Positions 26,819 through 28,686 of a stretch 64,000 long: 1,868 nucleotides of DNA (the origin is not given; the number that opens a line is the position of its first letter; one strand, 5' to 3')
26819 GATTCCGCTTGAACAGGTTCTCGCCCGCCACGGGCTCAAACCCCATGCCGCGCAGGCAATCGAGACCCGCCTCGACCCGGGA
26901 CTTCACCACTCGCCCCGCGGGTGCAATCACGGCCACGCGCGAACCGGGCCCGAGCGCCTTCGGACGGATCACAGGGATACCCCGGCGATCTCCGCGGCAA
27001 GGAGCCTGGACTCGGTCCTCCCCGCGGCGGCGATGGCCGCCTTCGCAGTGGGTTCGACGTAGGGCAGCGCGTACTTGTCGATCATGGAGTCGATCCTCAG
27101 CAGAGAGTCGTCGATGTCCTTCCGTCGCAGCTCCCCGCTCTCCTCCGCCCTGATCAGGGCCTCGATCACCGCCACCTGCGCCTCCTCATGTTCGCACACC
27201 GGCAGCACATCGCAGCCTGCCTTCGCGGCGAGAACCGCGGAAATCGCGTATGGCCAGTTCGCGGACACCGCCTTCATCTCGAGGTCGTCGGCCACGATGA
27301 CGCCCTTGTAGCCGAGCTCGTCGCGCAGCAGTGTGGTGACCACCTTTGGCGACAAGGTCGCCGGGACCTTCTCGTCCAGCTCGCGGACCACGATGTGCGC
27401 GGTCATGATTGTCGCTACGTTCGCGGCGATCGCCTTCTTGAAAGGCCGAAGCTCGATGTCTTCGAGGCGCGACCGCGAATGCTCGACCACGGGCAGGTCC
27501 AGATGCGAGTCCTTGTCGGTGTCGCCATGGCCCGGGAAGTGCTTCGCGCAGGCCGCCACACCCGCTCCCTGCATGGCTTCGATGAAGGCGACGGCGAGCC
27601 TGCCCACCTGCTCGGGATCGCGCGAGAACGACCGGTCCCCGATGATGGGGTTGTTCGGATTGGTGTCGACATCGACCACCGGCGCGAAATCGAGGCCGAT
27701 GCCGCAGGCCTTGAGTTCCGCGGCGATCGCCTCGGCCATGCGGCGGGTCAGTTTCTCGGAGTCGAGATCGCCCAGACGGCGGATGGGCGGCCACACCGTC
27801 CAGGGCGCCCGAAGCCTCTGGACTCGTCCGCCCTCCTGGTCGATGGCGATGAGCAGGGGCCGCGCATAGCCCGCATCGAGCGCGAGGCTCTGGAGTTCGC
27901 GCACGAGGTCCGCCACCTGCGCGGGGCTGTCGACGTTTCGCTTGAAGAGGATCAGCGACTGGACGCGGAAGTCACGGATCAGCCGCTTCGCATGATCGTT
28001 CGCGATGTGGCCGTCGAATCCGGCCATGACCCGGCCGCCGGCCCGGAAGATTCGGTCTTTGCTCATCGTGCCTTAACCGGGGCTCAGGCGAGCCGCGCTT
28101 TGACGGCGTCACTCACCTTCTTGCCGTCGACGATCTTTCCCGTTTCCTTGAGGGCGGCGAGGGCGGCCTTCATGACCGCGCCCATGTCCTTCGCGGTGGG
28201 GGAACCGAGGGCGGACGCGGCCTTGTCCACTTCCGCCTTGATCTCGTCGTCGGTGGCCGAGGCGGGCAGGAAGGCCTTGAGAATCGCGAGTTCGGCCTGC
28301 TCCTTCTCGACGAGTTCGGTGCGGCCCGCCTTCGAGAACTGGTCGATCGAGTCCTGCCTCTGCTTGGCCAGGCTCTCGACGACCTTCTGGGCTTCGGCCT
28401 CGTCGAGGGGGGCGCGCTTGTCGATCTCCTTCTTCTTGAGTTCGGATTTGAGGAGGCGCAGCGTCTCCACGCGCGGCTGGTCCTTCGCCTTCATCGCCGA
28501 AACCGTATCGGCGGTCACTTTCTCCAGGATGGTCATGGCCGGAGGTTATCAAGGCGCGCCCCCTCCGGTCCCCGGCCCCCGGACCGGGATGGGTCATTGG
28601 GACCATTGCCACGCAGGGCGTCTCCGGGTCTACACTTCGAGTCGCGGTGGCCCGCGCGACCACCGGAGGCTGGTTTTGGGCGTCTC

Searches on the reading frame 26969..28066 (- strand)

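Call 60: search_protein_families(library=pfam, proteins=[window:26969-28066:-], max_evalue=0.00001)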
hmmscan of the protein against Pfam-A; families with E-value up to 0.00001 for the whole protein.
window:26969-28066:- (365 aa): 1 family
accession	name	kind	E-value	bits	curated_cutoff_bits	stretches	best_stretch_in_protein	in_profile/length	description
PF00933.27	Glyco_hydro_3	-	1.3e-86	291.4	27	1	23-326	17-314/316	Glycosyl hydrolase family 3 N terminal domain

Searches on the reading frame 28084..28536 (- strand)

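Call 60: search_protein_families(library=pfam, proteins=[window:28084-28536:-], max_evalue=0.00001)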
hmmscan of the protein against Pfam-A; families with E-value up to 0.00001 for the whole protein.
window:28084-28536:- (150 aa): 1 family
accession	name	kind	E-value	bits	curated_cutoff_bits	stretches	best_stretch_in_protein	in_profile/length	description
PF09424.15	YqeY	-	4.3e-41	140.8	27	1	5-149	2-143/143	Yqey-like protein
